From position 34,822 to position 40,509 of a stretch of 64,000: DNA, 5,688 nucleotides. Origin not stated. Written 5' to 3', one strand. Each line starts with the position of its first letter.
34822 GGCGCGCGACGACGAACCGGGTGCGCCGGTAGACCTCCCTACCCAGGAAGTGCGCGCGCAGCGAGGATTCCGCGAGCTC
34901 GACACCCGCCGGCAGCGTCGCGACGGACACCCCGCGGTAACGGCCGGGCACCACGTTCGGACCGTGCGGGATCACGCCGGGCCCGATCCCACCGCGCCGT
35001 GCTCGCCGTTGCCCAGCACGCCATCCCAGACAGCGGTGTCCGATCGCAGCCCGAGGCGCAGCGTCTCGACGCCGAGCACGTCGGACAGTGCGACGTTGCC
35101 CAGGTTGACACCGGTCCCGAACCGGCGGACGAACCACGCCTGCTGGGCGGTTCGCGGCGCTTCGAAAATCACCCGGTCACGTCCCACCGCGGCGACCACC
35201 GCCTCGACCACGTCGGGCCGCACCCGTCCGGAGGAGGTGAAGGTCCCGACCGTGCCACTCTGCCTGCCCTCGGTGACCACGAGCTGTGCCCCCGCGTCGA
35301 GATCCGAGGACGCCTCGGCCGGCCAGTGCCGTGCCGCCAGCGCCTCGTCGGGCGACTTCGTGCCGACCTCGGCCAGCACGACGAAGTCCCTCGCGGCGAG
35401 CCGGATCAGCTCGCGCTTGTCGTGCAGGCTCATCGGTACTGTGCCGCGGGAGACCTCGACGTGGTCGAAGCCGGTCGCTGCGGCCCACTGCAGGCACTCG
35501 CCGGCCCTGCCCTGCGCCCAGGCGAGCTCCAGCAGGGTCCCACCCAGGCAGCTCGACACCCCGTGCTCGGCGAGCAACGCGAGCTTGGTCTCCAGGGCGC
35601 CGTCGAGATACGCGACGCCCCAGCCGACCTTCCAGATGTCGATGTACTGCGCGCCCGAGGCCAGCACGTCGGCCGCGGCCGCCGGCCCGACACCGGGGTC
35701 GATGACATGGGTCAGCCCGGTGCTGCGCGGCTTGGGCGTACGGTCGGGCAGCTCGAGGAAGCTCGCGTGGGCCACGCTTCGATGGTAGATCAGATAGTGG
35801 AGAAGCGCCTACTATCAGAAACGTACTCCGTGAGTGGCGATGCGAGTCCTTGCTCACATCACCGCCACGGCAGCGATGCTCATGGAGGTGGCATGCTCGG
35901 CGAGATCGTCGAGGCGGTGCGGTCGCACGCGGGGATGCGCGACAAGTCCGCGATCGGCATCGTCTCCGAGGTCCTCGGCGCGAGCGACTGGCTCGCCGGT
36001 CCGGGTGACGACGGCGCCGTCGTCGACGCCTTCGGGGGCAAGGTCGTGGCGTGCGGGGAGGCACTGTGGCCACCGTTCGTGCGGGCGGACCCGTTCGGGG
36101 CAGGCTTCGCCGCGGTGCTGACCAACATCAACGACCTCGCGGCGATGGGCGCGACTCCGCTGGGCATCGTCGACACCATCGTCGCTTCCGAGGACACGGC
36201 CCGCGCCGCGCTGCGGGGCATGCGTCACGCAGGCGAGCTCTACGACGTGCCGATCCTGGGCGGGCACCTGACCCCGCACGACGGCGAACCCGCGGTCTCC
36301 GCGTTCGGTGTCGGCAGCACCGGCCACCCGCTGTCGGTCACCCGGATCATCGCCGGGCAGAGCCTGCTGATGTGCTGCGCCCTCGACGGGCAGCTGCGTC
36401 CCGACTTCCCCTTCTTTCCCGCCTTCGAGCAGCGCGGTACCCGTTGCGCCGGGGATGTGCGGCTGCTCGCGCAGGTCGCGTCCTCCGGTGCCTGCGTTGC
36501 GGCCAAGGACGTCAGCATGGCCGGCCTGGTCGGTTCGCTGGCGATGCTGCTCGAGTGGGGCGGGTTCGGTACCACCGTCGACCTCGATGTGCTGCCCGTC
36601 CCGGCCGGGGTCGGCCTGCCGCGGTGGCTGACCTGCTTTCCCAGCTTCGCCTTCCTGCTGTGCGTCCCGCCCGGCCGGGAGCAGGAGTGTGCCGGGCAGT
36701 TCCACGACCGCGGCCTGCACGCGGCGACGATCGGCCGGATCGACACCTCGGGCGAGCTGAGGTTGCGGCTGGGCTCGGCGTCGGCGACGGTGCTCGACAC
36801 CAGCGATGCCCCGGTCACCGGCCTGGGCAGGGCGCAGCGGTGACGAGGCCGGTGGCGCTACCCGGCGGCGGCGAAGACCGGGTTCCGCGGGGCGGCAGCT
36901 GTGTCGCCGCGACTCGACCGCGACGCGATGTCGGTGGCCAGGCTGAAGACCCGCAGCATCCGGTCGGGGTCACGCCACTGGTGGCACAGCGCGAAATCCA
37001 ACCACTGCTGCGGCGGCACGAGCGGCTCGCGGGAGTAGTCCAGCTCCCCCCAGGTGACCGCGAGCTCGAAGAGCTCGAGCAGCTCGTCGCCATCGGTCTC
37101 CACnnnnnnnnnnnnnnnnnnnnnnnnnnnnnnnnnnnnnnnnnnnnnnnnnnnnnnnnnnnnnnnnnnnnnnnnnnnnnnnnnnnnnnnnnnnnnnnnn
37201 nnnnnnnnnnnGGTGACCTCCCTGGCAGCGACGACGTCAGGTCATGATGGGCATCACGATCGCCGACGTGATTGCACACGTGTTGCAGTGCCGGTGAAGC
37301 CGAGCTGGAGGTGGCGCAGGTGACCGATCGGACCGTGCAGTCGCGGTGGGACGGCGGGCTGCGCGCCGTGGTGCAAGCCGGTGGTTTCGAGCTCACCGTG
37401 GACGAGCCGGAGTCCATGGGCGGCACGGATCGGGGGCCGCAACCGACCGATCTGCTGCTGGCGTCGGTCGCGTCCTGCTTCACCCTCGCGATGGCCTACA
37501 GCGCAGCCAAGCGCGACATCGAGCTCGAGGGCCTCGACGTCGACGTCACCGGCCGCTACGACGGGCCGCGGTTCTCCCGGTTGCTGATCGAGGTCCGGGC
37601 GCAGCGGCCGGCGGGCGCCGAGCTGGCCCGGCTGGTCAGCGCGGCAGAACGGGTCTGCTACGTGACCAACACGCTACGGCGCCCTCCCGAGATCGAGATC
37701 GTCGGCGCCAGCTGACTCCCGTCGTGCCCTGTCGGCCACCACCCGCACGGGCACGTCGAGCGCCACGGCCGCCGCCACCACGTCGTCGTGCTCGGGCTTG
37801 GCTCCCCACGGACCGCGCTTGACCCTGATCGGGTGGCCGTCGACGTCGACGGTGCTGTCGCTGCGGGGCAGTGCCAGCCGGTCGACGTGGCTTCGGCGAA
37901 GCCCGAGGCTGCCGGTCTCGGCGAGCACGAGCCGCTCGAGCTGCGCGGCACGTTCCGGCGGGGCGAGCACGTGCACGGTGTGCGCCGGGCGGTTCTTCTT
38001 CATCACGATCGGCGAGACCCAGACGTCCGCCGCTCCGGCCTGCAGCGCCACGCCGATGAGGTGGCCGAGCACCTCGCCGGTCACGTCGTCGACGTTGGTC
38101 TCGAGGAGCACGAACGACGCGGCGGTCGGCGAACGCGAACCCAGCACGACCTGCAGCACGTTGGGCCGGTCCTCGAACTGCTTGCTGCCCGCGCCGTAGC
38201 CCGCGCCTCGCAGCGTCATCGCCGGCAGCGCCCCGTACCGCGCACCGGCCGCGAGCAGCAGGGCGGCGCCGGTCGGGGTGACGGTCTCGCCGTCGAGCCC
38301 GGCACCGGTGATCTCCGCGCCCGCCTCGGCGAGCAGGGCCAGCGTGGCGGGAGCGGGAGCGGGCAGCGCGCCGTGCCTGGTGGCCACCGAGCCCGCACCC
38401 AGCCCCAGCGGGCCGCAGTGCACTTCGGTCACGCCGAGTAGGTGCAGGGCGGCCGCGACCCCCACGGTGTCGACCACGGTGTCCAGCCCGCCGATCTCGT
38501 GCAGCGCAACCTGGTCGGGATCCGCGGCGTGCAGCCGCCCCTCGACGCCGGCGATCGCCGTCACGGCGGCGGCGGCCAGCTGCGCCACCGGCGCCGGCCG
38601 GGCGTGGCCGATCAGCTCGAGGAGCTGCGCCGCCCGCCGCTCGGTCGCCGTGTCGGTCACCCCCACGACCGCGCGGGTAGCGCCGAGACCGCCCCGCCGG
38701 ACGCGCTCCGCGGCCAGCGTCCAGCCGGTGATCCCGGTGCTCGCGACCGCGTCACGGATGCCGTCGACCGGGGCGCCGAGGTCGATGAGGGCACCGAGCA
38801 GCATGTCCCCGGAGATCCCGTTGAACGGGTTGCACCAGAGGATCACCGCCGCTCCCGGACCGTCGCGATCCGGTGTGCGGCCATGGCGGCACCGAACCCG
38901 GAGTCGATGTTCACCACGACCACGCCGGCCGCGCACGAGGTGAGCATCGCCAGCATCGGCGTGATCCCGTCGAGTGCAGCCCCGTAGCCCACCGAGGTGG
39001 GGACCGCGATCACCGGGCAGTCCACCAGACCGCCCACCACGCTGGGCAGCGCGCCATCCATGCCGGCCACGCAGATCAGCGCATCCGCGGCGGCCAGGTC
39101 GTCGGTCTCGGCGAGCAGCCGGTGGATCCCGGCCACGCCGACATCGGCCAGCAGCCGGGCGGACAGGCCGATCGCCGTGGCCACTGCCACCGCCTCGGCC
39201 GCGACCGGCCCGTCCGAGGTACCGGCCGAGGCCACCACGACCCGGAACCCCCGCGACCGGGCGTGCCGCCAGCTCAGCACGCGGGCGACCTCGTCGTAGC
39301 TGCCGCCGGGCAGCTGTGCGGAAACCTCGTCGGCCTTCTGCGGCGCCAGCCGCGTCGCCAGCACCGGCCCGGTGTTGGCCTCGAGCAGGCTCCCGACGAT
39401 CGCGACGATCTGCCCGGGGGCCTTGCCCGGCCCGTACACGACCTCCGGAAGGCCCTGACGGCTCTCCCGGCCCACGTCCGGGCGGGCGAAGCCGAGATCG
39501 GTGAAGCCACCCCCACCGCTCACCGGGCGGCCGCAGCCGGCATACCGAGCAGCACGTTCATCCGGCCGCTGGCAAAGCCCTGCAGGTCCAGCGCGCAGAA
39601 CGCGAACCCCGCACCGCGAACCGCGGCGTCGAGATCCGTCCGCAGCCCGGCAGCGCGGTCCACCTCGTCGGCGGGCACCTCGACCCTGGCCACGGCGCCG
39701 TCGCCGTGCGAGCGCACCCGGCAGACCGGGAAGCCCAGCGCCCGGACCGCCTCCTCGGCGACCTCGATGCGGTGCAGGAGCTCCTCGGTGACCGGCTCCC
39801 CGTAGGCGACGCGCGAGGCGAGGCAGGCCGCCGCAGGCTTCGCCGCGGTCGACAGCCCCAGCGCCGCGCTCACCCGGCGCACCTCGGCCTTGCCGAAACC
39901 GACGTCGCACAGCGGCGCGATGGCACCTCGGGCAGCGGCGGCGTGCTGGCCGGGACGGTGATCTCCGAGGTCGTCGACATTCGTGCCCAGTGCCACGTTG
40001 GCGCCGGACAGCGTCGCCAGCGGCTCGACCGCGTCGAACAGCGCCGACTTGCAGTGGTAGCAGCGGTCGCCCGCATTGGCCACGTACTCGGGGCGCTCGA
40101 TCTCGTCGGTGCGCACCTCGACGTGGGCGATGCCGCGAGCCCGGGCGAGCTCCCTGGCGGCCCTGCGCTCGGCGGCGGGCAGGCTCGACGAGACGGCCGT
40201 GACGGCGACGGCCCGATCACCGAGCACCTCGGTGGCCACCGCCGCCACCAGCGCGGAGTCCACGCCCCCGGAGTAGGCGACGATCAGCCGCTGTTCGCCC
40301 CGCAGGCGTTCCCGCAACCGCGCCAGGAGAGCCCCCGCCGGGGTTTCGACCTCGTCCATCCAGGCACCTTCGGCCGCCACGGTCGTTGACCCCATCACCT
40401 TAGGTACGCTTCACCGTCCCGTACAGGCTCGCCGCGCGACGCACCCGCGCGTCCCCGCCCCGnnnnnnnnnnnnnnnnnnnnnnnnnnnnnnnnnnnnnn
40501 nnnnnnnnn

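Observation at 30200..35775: ComA + two aspartase/fumarase-superfamily lyases + D-cysteine-desulfhydrase-like PLP enzyme: a bacterial coenzyme-M-type biosynthetic module in an actinobacterial nitrogen cluster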

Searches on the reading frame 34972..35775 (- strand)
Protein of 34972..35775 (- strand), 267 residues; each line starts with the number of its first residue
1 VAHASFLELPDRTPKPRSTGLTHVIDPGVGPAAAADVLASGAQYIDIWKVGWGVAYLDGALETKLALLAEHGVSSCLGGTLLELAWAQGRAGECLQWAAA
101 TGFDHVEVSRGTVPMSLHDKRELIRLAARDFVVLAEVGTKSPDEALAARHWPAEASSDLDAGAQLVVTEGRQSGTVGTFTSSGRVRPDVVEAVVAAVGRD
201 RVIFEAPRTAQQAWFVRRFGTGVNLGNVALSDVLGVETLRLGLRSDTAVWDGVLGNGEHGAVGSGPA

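Call 5: search_protein_families(library=pfam, proteins=[window:34972-35775:-], max_evalue=0.01)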
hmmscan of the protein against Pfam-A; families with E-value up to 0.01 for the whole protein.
window:34972-35775:- (267 aa): 1 family
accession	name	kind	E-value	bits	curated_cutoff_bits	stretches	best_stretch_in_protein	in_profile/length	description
PF02679.21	ComA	-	2.1e-78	263.6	25.2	1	11-246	2-243/243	(2R)-phospho-3-sulfolactate synthase (ComA)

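Call 6: search_protein_families(library=ncbifam, proteins=[window:34972-35775:-], max_evalue=0.01)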
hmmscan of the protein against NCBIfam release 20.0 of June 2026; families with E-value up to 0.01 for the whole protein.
window:34972-35775:- (267 aa): 1 family
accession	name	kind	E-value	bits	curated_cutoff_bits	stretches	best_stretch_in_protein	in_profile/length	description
TIGR03849.2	arch_ComA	equivalog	3.5e-67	226.3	280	1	15-248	2-240/241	phosphosulfolactate synthase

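Call 38: search_solved_structures(query=window:34972-35775:-, show_alignments=2)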
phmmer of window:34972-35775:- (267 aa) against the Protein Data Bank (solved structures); distinct sequences matched with E-value up to 0.001: 4.
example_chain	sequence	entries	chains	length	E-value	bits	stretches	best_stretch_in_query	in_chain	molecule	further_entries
1u83_A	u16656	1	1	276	3.5e-51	177.3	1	6-248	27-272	Phosphosulfolactate synthase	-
9cm1_0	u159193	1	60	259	1.7e-42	148.8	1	19-247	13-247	Phosphosulfolactate synthase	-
24fo_A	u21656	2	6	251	2.9e-42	148.1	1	19-247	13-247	Phosphosulfolactate synthase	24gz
1qwg_A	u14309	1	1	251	3.4e-42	147.8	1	19-247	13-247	(2R)-phospho-3-sulfolactate synthase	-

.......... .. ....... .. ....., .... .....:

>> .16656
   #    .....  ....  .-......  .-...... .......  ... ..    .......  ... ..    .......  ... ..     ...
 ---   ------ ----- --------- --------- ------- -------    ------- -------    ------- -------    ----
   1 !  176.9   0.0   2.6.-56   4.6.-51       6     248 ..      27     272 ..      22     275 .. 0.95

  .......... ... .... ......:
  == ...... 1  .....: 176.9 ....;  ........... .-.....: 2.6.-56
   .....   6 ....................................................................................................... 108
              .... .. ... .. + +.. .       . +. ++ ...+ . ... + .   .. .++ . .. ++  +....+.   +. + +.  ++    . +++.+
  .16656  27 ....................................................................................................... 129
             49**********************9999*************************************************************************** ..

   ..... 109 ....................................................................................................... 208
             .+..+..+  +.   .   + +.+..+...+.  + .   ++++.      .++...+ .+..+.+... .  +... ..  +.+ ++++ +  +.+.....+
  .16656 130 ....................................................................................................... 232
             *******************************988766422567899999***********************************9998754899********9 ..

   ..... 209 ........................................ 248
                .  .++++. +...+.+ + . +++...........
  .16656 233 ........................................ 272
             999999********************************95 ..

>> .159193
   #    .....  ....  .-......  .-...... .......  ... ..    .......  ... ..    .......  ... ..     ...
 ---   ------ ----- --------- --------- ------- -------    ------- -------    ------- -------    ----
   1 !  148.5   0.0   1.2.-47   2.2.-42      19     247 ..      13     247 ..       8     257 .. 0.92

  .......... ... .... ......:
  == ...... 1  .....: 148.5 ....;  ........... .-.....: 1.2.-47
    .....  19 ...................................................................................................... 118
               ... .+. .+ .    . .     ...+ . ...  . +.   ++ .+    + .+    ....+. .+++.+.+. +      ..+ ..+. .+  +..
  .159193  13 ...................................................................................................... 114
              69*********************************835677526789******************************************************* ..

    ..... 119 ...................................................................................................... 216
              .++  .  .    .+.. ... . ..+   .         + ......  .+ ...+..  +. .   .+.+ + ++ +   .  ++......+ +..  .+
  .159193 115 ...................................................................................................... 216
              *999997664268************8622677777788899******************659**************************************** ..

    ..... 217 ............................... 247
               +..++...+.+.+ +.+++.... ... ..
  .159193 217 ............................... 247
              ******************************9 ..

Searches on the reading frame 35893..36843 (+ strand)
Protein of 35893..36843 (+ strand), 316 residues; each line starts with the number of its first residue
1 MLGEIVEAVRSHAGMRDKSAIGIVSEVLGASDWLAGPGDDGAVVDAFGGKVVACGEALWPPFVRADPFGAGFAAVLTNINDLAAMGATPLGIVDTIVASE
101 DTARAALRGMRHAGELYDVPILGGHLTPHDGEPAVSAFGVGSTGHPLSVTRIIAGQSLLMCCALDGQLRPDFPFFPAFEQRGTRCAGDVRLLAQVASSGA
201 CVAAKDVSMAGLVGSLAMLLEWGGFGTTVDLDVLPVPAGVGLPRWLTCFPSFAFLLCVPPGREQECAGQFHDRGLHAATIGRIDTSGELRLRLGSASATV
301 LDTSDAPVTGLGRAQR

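Call 9: search_protein_families(library=ncbifam, proteins=[window:35893-36843:+], max_evalue=0.00001)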
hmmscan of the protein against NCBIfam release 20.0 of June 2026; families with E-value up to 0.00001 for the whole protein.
window:35893-36843:+ (316 aa): 8 families
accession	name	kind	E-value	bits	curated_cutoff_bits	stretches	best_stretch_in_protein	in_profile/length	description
TIGR04049.1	AIR_rel_sll0787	hypoth_equivalog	2.9e-72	243.4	321.3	1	4-310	3-317/318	sll0787 family AIR synthase-like protein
TIGR03267.1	methan_mark_2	hypoth_equivalog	3.9e-47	160.9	365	1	2-310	2-322/323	methanogenesis marker 2 protein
TIGR04050.1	MSMEG_0567_Cter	hypoth_equivalog_domain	8.7e-47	160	312.2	1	23-295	21-282/296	MSMEG_0567/sll0787 family protein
TIGR01379.1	thiL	equivalog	1.7e-13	50.3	184.15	1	28-287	14-297/320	thiamine-phosphate kinase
NF002290.1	PRK01213.1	equivalog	1.3e-11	43.4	648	0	36-125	421-518/723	phosphoribosylformylglycinamidine synthase subunit PurL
TIGR01736.1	FGAM_synth_II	equivalog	1.1e-10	40.5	525.75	0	36-125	416-514/718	phosphoribosylformylglycinamidine synthase subunit PurL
NF004351.0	PRK05731.1-4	equivalog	4.8e-09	35.8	324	1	30-161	30-170/321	thiamine-phosphate kinase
NF004353.0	PRK05731.2-2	equivalog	1.8e-07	30.6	301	1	66-147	50-134/311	thiamine-phosphate kinase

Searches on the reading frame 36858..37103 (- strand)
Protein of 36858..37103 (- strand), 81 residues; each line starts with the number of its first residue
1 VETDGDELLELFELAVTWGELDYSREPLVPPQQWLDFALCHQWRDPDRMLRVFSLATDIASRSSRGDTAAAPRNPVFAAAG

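Call 40: search_protein_families(library=ncbifam, proteins=[window:36858-37103:-], max_evalue=0.000001)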
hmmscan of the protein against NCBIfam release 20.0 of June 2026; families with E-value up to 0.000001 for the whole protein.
window:36858-37103:- (81 aa): 0 families

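Call 75: search_protein_families(library=pfam, proteins=[window:36858-37103:-], max_evalue=0.001)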
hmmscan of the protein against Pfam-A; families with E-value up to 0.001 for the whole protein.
window:36858-37103:- (81 aa): 0 families

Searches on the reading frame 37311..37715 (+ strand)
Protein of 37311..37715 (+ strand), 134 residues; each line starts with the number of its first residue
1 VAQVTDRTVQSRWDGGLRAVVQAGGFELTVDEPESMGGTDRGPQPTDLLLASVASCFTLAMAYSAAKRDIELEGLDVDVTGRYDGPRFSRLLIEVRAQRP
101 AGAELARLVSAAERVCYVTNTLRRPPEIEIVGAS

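Call 40: search_protein_families(library=ncbifam, proteins=[window:37311-37715:+], max_evalue=0.000001)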
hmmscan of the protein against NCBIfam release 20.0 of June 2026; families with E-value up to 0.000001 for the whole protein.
window:37311-37715:+ (134 aa): 3 families
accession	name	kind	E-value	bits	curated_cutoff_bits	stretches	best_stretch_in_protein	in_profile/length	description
NF041052.1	OsmC_like_Se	domain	9.6e-19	67.7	95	1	17-128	14-136/144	OsmC-related (seleno)protein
TIGR03563.1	perox_SACOL1771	subfamily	3.9e-09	36.5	166.15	1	9-129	5-137/138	SACOL1771 family peroxiredoxin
TIGR03561.1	organ_hyd_perox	subfamily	1.4e-07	31.9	88.85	1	19-123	16-125/134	Ohr family peroxiredoxin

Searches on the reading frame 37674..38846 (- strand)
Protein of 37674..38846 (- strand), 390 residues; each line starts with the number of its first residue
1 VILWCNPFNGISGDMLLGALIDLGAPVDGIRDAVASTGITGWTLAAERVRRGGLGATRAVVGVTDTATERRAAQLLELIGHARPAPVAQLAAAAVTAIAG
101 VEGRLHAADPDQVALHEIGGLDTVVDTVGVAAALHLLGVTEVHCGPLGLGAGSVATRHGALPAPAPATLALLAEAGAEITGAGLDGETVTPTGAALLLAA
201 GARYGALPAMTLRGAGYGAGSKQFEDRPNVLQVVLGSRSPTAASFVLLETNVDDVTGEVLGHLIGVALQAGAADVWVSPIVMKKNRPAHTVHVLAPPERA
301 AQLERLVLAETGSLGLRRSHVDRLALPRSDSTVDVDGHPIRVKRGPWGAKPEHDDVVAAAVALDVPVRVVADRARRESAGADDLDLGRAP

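Call 40: search_protein_families(library=ncbifam, proteins=[window:37674-38846:-], max_evalue=0.000001)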
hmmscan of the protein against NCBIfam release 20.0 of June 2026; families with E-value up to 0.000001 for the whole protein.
window:37674-38846:- (390 aa): 2 families
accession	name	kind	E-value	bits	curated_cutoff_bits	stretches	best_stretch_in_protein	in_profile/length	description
TIGR00299.2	nickel_LarC1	equivalog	4e-45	153.5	90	1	71-235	2-165/165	nickel pincer cofactor biosynthesis protein LarC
NF052512.1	nickel_LarC2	equivalog_domain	4.9e-37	126.6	50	1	246-356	2-117/118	nickel pincer cofactor biosynthesis protein LarC2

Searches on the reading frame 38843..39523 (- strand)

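Call 40: search_protein_families(library=ncbifam, proteins=[window:38843-39523:-], max_evalue=0.000001)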
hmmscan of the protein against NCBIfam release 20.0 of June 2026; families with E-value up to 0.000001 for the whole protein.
window:38843-39523:- (226 aa): 1 family
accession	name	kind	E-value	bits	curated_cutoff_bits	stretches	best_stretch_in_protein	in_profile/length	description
NF033503.1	LarB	equivalog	5.6e-78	261.4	175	1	16-221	2-208/209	nickel pincer cofactor biosynthesis protein LarB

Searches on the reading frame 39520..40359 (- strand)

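Call 40: search_protein_families(library=ncbifam, proteins=[window:39520-40359:-], max_evalue=0.000001)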
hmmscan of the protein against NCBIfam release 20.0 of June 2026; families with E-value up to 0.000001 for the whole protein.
window:39520-40359:- (279 aa): 3 families
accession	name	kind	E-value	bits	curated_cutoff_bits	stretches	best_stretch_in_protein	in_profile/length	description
TIGR00268.2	TIGR00268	equivalog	4.8e-88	294.8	150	1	13-268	4-259/259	ATP-dependent sacrificial sulfur transferase LarE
NF010587.0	PRK13980.1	equivalog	1.9e-07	30.6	255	1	10-87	17-97/267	NAD+ synthase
TIGR00552.1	nadE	equivalog_domain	8.3e-07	28.5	63.65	0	21-89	21-91/251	NAD(+) synthase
